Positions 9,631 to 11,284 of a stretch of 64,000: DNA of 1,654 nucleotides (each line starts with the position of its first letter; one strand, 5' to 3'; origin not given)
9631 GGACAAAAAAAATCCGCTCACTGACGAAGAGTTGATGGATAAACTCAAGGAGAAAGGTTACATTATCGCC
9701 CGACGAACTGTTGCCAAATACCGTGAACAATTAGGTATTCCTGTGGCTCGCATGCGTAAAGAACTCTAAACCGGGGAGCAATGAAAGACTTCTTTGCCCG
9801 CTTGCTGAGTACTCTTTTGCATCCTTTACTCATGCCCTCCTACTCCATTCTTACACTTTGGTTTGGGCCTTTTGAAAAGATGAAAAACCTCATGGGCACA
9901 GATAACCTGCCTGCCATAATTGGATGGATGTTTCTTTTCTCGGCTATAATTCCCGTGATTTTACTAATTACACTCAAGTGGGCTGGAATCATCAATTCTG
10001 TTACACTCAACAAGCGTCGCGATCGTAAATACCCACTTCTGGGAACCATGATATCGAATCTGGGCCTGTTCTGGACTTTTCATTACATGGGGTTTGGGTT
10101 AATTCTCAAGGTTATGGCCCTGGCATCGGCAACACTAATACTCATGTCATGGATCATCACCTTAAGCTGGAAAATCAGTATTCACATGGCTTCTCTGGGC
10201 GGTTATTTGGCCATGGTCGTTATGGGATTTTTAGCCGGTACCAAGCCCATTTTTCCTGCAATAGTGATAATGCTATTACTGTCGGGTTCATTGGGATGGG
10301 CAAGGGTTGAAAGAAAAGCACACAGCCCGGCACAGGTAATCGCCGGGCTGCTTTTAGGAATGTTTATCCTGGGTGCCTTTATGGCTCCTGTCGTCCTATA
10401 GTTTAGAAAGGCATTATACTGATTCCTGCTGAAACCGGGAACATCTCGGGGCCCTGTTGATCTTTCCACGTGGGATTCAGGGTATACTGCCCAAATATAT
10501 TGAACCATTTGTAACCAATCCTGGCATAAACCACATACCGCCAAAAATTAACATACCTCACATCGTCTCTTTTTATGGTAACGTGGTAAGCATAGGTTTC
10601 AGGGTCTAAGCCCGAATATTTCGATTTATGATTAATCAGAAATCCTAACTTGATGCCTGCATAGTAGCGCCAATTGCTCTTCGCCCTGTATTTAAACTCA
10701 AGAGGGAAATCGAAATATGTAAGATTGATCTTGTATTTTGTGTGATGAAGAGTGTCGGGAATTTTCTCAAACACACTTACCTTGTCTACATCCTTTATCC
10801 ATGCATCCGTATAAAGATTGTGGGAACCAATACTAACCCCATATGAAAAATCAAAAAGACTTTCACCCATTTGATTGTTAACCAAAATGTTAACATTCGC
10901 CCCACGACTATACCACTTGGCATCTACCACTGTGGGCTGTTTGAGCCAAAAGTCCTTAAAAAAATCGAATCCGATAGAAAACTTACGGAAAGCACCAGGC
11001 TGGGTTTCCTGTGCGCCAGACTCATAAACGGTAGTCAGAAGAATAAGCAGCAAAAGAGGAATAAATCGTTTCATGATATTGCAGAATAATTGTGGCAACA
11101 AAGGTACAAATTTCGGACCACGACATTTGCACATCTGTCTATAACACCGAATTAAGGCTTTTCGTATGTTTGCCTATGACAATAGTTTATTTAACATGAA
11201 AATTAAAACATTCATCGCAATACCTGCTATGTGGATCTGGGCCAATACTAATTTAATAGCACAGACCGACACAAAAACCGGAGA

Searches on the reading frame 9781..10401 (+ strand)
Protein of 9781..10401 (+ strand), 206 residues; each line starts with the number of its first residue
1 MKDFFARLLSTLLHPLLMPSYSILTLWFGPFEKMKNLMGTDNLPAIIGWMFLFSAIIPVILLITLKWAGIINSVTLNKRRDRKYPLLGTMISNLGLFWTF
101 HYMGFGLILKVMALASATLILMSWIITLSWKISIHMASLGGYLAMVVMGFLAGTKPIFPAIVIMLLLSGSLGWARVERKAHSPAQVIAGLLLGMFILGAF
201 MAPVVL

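Call 39: search_protein_families(library=pfam, proteins=[window:9781-10401:+], max_evalue=0.05)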
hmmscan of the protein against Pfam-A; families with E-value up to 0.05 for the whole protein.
window:9781-10401:+ (206 aa): 2 families
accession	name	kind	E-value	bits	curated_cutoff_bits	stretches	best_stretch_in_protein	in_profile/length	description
PF01569.27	PAP2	-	0.0047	17.1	27.2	1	133-201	53-122/130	PAP2 superfamily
PF16951.10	MaAIMP_sms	-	0.033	14.4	26.2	0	54-89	4-40/60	Putative methionine and alanine importer, small subunit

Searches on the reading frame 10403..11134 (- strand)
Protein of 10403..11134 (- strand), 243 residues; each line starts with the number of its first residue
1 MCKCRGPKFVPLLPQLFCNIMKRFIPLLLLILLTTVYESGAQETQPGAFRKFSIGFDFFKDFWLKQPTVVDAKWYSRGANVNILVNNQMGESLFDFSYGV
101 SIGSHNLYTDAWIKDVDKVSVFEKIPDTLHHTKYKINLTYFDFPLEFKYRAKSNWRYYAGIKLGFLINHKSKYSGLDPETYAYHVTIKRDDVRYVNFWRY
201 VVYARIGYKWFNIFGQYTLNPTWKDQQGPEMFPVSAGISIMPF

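Call 39: search_protein_families(library=pfam, proteins=[window:10403-11134:-], max_evalue=0.05)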
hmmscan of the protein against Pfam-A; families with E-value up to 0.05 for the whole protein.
window:10403-11134:- (243 aa): 1 family
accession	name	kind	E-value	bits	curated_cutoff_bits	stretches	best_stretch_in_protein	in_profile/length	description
PF13568.12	OMP_b-brl_2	-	1.6e-11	45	27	1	75-215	36-164/175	Outer membrane protein beta-barrel domain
